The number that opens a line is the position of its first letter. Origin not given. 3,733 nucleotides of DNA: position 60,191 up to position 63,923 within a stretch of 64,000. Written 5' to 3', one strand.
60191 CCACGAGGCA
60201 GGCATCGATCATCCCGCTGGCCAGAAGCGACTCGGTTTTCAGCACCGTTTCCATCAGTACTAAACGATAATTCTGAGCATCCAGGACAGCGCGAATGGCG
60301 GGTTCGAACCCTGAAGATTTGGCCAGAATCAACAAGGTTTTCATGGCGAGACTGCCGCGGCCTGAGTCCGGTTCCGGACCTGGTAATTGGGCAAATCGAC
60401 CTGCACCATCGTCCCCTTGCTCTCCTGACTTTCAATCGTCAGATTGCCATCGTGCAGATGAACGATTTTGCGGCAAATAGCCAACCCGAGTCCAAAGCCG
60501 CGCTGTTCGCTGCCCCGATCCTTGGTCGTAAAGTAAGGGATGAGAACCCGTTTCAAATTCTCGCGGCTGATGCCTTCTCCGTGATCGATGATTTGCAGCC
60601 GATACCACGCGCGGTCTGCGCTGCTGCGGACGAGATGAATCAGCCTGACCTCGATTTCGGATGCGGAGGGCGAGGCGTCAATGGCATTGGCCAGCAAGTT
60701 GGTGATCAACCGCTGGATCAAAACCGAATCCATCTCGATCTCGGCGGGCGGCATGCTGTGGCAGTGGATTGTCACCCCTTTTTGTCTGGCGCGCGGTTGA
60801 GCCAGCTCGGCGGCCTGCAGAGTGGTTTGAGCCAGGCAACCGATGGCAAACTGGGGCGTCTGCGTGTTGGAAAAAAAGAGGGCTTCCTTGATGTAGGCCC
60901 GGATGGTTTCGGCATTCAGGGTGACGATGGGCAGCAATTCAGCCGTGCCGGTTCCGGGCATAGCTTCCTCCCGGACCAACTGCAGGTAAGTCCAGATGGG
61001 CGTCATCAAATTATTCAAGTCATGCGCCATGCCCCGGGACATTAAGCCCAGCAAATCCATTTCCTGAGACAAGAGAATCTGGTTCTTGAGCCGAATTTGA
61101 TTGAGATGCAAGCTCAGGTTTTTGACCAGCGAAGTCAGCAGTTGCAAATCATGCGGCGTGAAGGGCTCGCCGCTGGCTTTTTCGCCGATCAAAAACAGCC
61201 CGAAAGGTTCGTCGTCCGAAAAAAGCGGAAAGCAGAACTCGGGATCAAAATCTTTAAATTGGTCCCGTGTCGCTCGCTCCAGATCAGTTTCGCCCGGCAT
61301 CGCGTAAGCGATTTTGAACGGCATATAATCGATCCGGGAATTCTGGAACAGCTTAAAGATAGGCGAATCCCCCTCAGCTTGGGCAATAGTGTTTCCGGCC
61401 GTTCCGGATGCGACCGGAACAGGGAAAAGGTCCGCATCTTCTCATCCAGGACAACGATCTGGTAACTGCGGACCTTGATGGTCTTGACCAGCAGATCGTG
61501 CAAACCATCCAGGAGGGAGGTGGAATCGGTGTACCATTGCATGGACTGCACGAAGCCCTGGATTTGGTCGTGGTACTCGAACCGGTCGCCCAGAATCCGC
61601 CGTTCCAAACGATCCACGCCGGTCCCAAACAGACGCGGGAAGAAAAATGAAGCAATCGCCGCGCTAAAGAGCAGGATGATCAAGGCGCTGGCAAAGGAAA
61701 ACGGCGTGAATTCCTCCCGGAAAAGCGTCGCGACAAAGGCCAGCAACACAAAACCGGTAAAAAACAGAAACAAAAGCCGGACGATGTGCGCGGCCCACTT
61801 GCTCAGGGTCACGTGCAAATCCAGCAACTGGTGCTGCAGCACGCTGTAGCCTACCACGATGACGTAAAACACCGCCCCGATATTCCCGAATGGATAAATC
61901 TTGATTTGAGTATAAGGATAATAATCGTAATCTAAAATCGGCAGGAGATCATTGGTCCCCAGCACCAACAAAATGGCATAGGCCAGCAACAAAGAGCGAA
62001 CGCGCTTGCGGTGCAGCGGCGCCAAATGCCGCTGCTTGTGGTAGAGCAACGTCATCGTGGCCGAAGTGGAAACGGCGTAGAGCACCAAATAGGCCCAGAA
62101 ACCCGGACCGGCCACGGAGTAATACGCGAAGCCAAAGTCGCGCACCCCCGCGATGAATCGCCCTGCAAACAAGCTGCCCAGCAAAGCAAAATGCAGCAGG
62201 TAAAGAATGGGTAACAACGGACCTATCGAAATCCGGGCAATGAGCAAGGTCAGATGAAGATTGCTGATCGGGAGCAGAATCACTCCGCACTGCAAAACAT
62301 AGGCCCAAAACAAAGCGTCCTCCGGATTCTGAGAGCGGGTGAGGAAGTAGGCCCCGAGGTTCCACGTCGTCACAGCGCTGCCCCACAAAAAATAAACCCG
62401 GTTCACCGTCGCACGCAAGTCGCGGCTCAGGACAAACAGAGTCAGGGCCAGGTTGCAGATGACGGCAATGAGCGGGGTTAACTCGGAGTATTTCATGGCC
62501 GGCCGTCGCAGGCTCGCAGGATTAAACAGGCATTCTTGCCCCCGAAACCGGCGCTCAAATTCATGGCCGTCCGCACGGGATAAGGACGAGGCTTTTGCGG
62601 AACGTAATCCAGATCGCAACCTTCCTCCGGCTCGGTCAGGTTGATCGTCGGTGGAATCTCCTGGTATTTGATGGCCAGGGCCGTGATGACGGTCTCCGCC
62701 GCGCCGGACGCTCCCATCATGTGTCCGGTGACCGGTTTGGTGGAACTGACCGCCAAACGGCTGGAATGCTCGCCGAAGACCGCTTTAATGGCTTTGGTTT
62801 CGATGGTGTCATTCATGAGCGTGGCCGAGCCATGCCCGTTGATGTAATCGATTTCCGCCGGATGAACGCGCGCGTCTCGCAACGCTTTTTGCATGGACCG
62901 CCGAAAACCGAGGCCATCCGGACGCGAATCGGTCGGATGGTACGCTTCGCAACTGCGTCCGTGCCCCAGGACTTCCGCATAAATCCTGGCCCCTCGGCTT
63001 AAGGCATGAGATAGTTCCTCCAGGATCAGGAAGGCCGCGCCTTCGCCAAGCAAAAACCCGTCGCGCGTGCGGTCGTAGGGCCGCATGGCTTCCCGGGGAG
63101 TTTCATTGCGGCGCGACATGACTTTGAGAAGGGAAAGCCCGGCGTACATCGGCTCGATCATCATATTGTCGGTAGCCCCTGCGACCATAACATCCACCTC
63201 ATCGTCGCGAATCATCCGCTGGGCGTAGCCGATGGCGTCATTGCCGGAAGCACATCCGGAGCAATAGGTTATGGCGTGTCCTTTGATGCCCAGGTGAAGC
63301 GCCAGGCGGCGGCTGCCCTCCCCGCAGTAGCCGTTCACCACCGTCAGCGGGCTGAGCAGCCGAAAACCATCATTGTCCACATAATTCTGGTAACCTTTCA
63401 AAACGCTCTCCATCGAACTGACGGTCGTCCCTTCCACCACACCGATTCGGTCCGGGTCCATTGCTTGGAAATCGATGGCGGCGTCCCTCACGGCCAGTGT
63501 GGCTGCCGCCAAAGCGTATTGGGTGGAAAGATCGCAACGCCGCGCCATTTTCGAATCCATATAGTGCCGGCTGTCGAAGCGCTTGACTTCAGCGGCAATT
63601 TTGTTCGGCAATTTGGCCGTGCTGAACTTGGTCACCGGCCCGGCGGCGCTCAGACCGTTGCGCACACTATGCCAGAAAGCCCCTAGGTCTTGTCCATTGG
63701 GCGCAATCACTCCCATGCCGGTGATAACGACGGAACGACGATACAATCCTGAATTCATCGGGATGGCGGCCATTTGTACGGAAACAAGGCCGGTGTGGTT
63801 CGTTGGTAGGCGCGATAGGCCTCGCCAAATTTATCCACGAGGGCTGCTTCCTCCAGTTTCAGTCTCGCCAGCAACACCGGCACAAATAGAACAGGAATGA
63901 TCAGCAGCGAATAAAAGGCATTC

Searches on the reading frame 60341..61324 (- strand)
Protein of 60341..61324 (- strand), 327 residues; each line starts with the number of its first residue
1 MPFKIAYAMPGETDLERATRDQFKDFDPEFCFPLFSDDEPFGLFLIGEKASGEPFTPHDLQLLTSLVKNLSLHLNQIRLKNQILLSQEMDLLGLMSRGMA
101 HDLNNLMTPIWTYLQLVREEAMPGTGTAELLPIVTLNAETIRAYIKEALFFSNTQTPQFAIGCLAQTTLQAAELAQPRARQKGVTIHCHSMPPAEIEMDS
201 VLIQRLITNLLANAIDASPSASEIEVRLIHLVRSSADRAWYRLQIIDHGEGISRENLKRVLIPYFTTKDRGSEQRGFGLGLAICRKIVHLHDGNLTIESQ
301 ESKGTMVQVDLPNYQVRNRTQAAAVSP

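Call 63: search_protein_families(library=pfam, proteins=[window:60341-61324:-], max_evalue=0.0001)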
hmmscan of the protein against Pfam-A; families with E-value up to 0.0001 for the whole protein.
window:60341-61324:- (327 aa): 2 families
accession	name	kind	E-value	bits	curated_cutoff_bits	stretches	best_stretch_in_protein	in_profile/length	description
PF02518.31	HATPase_c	-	1.9e-25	89.9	26.4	1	199-313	2-109/111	Histidine kinase-, DNA gyrase B-, and HSP90-like ATPase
PF14501.12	HATPase_c_5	-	1.2e-06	28.8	22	1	203-303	6-94/102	GHKL domain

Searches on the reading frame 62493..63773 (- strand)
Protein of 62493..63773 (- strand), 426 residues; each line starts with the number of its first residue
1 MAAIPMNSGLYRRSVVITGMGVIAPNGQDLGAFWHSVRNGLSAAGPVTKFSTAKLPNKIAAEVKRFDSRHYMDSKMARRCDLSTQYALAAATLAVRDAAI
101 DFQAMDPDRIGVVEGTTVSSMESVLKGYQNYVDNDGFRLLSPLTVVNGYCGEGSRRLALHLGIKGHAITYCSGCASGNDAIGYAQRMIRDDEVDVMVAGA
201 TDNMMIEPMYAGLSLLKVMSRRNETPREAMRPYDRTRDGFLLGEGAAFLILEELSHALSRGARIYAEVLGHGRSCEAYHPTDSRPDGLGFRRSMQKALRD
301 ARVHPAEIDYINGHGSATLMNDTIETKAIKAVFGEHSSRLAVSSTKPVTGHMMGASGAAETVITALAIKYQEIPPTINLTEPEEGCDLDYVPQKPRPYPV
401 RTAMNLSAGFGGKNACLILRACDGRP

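Call 33: search_protein_families(library=pfam, proteins=[window:62493-63773:-], max_evalue=0.00001)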
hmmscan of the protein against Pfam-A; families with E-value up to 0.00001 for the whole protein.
window:62493-63773:- (426 aa): 2 families
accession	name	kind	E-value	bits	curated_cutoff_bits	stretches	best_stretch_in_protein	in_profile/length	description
PF00109.32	ketoacyl-synt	-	1.9e-39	136.2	20.8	1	13-257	2-252/252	Beta-ketoacyl synthase, N-terminal domain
PF02801.28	Ketoacyl-synt_C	-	1.5e-34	118.9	20.8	1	265-379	1-118/119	Beta-ketoacyl synthase, C-terminal domain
